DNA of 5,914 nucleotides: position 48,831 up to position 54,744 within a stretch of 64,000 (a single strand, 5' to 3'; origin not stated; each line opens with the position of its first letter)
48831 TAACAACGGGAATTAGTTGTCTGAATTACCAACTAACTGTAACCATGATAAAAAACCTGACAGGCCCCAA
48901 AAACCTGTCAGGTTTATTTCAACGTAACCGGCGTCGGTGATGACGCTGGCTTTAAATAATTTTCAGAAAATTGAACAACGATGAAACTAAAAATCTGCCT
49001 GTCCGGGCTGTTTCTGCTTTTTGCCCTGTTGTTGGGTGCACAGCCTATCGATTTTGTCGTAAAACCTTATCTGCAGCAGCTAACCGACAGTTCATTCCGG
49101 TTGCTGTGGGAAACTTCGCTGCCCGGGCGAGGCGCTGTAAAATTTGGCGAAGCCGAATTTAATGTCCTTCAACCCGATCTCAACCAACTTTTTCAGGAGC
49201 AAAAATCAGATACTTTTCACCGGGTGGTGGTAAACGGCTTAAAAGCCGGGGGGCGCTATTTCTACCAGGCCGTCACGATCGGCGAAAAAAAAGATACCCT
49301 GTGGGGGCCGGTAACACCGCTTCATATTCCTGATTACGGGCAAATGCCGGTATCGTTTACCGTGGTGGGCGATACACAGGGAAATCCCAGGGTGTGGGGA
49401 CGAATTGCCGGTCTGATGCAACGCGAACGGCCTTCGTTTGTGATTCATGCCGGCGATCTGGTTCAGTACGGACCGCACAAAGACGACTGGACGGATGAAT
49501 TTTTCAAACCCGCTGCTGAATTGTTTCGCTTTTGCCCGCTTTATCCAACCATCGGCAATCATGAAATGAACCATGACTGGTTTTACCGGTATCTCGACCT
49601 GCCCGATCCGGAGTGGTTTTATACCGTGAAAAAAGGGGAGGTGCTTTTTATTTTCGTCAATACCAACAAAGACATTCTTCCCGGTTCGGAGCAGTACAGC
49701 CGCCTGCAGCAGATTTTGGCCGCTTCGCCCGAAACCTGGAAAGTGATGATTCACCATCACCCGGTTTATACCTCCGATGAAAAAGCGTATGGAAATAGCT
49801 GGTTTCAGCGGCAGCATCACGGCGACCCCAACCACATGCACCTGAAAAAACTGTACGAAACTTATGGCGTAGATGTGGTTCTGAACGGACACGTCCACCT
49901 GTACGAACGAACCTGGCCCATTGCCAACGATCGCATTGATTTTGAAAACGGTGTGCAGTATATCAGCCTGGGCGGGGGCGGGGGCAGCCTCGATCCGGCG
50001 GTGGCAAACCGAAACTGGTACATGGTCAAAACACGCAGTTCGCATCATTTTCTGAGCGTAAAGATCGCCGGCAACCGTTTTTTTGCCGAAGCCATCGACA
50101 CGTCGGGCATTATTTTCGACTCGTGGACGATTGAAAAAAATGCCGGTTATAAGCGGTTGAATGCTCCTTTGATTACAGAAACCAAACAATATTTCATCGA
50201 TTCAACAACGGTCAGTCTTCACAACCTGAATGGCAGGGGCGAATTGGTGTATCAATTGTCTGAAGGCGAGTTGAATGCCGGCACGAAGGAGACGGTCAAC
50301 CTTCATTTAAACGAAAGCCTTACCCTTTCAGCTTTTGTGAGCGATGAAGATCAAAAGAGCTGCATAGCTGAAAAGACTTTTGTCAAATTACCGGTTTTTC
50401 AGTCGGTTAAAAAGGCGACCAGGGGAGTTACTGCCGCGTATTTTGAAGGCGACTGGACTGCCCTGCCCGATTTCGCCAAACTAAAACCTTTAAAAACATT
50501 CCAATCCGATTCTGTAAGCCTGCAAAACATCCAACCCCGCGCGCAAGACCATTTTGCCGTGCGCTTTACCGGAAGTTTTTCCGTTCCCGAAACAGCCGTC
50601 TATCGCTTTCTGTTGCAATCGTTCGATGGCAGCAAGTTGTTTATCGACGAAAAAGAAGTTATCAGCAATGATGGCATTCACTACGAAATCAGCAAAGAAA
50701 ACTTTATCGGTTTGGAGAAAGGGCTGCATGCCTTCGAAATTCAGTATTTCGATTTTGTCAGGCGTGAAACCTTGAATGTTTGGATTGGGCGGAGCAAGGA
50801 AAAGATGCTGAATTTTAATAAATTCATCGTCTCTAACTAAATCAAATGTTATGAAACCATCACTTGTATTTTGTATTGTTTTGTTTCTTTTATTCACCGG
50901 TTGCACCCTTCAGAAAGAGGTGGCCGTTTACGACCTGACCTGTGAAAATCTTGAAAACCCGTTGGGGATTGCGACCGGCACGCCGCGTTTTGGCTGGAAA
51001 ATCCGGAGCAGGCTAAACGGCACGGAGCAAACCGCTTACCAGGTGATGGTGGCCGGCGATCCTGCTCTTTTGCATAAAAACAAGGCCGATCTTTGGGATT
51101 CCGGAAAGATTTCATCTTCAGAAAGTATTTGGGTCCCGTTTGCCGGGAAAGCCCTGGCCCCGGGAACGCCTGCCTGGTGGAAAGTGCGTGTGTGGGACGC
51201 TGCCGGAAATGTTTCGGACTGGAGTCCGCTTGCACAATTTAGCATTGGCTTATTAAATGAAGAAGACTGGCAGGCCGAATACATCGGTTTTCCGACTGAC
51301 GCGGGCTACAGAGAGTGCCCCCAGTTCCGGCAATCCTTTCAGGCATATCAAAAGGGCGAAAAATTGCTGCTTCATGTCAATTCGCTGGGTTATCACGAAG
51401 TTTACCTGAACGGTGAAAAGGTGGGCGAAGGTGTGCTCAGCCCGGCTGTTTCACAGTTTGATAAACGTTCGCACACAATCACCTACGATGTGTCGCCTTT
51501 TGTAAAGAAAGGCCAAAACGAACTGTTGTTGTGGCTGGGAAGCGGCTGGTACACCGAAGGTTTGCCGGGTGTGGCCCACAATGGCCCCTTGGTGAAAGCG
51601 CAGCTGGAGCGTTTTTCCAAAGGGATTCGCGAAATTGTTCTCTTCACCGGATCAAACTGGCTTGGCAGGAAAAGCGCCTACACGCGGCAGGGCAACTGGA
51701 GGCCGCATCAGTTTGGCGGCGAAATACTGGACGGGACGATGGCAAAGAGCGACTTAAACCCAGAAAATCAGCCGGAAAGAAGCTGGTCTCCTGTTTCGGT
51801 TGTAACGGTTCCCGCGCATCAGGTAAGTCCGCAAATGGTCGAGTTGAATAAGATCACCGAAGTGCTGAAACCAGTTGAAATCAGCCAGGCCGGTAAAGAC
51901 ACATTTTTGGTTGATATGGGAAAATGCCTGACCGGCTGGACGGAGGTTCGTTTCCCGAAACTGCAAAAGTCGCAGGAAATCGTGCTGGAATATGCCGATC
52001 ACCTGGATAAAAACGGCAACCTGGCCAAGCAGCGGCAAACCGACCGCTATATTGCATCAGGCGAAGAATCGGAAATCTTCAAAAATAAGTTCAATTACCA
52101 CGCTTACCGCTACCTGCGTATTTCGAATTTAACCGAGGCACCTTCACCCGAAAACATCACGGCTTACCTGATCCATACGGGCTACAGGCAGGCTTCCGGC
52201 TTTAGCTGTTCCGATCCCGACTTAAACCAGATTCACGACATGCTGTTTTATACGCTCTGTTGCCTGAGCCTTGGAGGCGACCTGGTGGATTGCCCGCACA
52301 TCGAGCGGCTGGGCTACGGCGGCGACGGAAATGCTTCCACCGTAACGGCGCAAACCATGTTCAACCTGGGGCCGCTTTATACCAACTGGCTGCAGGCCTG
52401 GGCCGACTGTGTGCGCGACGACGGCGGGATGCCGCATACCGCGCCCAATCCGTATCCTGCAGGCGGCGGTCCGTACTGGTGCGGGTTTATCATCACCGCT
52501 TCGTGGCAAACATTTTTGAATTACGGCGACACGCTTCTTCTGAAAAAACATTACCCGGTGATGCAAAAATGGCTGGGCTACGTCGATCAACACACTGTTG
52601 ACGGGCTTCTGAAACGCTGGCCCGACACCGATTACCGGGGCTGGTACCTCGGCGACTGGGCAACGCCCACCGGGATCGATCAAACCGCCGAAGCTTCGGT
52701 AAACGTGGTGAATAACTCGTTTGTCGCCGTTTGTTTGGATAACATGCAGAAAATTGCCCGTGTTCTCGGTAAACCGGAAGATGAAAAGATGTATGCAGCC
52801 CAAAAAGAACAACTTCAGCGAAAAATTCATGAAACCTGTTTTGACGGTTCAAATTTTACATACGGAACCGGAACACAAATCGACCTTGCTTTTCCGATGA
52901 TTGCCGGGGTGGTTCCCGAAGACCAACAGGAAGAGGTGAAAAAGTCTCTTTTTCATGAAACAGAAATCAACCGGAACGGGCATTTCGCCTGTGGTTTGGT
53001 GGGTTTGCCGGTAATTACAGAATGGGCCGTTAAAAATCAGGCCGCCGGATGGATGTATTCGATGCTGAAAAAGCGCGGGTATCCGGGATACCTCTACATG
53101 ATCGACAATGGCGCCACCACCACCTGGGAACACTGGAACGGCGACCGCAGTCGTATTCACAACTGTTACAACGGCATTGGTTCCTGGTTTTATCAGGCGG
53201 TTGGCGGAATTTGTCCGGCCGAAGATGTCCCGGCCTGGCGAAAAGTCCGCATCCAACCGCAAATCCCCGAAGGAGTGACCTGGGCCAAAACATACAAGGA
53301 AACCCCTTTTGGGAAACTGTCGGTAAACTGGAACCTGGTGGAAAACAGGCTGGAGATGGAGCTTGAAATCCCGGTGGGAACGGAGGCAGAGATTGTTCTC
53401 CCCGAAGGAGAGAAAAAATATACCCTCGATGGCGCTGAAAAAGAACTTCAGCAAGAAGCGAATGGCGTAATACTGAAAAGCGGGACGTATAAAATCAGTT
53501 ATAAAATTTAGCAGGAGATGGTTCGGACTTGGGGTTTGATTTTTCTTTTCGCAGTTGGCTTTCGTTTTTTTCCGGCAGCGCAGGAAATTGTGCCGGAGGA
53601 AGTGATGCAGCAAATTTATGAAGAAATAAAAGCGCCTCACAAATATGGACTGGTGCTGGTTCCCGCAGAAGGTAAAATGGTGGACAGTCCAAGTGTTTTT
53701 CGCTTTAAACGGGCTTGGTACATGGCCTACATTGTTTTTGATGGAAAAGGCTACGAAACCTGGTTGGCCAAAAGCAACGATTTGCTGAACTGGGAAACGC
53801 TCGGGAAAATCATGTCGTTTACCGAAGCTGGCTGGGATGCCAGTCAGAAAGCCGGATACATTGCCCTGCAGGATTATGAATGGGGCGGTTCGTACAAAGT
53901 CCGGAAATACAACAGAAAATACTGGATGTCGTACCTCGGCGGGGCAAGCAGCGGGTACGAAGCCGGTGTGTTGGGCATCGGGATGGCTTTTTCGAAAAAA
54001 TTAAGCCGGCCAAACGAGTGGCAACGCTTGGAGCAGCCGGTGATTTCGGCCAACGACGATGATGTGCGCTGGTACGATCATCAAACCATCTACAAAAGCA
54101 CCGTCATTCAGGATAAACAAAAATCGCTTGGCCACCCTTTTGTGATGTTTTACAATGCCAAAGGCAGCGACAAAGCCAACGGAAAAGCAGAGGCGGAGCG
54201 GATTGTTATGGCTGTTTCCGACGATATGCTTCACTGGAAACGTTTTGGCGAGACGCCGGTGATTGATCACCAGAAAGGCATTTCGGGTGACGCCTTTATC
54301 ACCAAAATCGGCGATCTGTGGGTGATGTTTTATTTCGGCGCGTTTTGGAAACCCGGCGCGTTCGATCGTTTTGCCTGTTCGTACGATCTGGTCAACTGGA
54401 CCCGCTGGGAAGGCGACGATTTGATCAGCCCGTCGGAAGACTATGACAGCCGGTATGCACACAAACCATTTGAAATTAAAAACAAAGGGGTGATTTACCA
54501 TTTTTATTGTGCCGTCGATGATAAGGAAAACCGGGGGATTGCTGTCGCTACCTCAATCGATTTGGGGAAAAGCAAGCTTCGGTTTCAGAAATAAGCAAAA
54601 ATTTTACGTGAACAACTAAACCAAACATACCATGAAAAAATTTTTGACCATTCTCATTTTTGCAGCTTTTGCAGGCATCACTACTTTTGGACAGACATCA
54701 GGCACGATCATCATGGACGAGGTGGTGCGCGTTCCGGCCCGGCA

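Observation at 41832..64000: PUL that combines rhamnosidase and other glycosidases with three different secreted phosphoesterases; possible phosphodiester-containing glycan target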

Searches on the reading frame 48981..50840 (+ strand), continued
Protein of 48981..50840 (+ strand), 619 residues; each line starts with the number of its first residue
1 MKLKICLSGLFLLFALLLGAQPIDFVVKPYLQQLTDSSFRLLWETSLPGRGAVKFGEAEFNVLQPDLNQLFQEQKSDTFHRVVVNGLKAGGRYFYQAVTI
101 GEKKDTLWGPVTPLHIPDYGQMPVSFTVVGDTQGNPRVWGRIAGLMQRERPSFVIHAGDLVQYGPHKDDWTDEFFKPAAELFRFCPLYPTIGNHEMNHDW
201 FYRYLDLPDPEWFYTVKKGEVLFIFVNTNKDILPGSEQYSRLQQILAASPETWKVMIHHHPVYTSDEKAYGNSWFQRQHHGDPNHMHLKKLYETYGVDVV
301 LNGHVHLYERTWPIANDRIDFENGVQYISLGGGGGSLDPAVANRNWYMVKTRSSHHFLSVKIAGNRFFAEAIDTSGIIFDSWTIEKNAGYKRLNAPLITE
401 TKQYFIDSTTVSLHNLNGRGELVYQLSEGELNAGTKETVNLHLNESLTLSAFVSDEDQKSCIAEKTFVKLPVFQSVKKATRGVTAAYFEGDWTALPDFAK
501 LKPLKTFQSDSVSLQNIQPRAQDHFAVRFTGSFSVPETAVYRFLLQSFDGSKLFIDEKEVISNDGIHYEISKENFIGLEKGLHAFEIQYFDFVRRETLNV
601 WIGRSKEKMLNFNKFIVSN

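Call 80: search_protein_families(library=pfam, proteins=[L031:12761-13825:+, L030:11939-14179:+, L027:14266-14871:+, L027:17481-17909:+, L031:11919-12620:+], max_evalue=0.1)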
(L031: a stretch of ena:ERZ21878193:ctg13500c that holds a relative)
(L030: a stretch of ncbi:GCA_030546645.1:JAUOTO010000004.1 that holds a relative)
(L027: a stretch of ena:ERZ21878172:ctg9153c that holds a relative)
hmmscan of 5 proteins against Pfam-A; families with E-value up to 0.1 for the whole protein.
L031:12761-13825:+ (354 aa): 1 family
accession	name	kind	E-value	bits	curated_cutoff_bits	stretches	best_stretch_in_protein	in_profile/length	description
PF02811.25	PHP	-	0.0003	21.6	26.4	1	50-106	2-41/164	PHP domain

L030:11939-14179:+ (746 aa): 0 families

L027:14266-14871:+ (201 aa): 1 family
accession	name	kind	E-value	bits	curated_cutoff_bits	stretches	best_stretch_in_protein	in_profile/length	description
PF09430.16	EMC7_beta-sandw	-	0.012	16.3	26.6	1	155-199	4-49/122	ER membrane protein complex subunit 7, beta-sandwich domain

L027:17481-17909:+ (142 aa): 1 family
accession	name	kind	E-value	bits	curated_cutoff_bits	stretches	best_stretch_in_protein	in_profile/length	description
PF09088.17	MIF4G_like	-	0.053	13.8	27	1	24-40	141-157/191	MIF4G like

L031:11919-12620:+ (233 aa): 1 family
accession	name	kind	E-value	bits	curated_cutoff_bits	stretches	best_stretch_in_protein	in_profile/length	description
PF07947.19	YhhN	-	1.1e-25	90.8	25.6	1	42-214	10-182/182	YhhN family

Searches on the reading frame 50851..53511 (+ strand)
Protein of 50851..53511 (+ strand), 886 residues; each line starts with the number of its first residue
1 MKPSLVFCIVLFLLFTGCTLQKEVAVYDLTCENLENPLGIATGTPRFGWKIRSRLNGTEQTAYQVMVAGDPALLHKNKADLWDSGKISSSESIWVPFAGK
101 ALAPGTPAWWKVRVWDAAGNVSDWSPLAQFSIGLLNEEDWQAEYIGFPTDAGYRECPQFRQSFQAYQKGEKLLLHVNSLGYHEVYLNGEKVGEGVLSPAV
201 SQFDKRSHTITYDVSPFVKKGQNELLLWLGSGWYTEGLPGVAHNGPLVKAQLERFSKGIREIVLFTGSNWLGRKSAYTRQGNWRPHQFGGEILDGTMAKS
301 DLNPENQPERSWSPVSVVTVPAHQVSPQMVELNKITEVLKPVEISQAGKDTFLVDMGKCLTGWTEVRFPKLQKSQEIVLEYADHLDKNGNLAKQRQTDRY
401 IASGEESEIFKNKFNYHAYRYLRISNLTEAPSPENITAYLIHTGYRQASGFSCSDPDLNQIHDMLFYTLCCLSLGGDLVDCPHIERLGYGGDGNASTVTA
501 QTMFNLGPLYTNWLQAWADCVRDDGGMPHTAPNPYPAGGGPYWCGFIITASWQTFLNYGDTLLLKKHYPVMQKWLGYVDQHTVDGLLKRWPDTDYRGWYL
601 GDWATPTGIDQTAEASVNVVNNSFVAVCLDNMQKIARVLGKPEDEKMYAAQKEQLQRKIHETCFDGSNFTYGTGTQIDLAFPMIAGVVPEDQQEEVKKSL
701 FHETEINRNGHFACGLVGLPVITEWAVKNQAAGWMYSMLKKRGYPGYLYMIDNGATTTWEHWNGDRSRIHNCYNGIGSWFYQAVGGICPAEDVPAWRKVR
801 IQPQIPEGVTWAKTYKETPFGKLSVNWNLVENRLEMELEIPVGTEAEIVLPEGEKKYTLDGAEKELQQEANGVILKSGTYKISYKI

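Call 3: search_protein_families(library=pfam, proteins=[window:50851-53511:+], max_evalue=0.01)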
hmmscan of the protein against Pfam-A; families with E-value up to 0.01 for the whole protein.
window:50851-53511:+ (886 aa): 5 families
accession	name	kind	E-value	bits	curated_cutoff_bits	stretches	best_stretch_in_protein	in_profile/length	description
PF17389.8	Bac_rhamnosid6H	-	1.9e-90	304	24.5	1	446-784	1-339/339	Bacterial alpha-L-rhamnosidase 6 hairpin glycosidase domain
PF25788.1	Ig_Rha78A_N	-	1.2e-36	125.6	27.4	1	26-136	1-105/105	Rha78A-like, N-terminal immunoglobulin domain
PF08531.16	Bac_rhamnosid_N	-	2.3e-29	102.9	25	1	173-337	7-172/172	Alpha-L-rhamnosidase N-terminal domain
PF05592.18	Bac_rhamnosid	-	4.1e-22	78.5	22.2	1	347-442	3-102/102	Bacterial alpha-L-rhamnosidase concanavalin-like domain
PF17390.7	Bac_rhamnosid_C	-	6.2e-18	64.8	22.1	1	791-857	4-70/78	Bacterial alpha-L-rhamnosidase C-terminal domain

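Call 8: search_protein_families(library=ncbifam, proteins=[window:50851-53511:+], max_evalue=0.01)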
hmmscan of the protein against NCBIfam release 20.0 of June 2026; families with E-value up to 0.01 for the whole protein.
window:50851-53511:+ (886 aa): 2 families
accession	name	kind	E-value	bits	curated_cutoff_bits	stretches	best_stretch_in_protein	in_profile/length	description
NF041573.1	rhamnosid_Stmyc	equivalog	1.6e-109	367.2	1720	2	157-879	302-1023/1028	alpha-L-rhamnosidase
NF041572.1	rhamnosid_Flavobac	equivalog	8.6e-102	341.8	1800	2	158-885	180-944/946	alpha-L-rhamnosidase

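Call 72: search_solved_structures(query=window:50851-53511:+, max_evalue=1e-20)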
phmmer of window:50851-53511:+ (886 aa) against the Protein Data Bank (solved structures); distinct sequences matched with E-value up to 1e-20: 3.
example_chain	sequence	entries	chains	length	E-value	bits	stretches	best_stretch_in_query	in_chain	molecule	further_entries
6i60_A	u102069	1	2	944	9.5e-102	344.8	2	25-656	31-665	Alpha-rhamnosidase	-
3w5m_A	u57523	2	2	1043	8.8e-78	265.5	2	157-852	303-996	Putative rhamnosidase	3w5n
6gsz_A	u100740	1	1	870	6.9e-70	239.4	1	29-853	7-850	Alpha-L-rhamnosidase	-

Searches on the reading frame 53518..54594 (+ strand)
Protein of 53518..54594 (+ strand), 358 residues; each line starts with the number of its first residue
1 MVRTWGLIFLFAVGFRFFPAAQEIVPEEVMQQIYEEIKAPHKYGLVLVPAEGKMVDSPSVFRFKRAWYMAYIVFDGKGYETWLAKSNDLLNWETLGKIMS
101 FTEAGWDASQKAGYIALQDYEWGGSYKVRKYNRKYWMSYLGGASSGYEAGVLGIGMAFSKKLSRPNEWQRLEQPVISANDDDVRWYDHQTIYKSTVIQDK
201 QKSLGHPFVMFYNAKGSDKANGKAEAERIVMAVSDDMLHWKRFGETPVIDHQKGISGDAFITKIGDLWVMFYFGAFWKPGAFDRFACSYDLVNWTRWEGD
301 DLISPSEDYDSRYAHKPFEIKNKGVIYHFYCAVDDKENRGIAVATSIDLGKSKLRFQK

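Call 3: search_protein_families(library=pfam, proteins=[window:53518-54594:+], max_evalue=0.01)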
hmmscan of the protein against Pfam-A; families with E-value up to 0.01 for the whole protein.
window:53518-54594:+ (358 aa): 2 families
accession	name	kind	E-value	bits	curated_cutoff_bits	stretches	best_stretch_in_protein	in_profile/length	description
PF00251.26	Glyco_hydro_32N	-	4e-05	23.8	22.1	0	184-253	62-124/307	Glycosyl hydrolases family 32 N-terminal domain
PF04041.19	Glyco_hydro_130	-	4.3e-05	23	26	0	226-265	179-217/320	beta-1,4-mannooligosaccharide phosphorylase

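Call 8: search_protein_families(library=ncbifam, proteins=[window:53518-54594:+], max_evalue=0.01)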
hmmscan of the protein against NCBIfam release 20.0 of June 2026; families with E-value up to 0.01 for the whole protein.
window:53518-54594:+ (358 aa): 2 families
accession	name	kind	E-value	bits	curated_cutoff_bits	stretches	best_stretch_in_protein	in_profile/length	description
NF049877.1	GlucurArabfur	equivalog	4e-144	481.9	1800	1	19-357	11-359/1400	beta-d-glucuronidase/beta-L-arabinofuranosidase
NF052550.1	BManbPhaseBMBP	equivalog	2.9e-10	40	450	1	172-328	9-159/296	beta-1,2-mannobiose phosphorylase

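Call 71: search_solved_structures(query=window:53518-54594:+, max_evalue=0.001, show_alignments=1)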
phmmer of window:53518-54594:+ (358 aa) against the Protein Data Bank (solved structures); distinct sequences matched with E-value up to 0.001: 2.
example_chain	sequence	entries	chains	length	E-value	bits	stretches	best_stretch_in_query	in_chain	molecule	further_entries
5mt2_A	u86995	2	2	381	2.4e-110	372.4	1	20-358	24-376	Beta-galactosidase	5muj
5mui_A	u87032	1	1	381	5.9e-110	371.2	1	20-358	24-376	Beta-galactosidase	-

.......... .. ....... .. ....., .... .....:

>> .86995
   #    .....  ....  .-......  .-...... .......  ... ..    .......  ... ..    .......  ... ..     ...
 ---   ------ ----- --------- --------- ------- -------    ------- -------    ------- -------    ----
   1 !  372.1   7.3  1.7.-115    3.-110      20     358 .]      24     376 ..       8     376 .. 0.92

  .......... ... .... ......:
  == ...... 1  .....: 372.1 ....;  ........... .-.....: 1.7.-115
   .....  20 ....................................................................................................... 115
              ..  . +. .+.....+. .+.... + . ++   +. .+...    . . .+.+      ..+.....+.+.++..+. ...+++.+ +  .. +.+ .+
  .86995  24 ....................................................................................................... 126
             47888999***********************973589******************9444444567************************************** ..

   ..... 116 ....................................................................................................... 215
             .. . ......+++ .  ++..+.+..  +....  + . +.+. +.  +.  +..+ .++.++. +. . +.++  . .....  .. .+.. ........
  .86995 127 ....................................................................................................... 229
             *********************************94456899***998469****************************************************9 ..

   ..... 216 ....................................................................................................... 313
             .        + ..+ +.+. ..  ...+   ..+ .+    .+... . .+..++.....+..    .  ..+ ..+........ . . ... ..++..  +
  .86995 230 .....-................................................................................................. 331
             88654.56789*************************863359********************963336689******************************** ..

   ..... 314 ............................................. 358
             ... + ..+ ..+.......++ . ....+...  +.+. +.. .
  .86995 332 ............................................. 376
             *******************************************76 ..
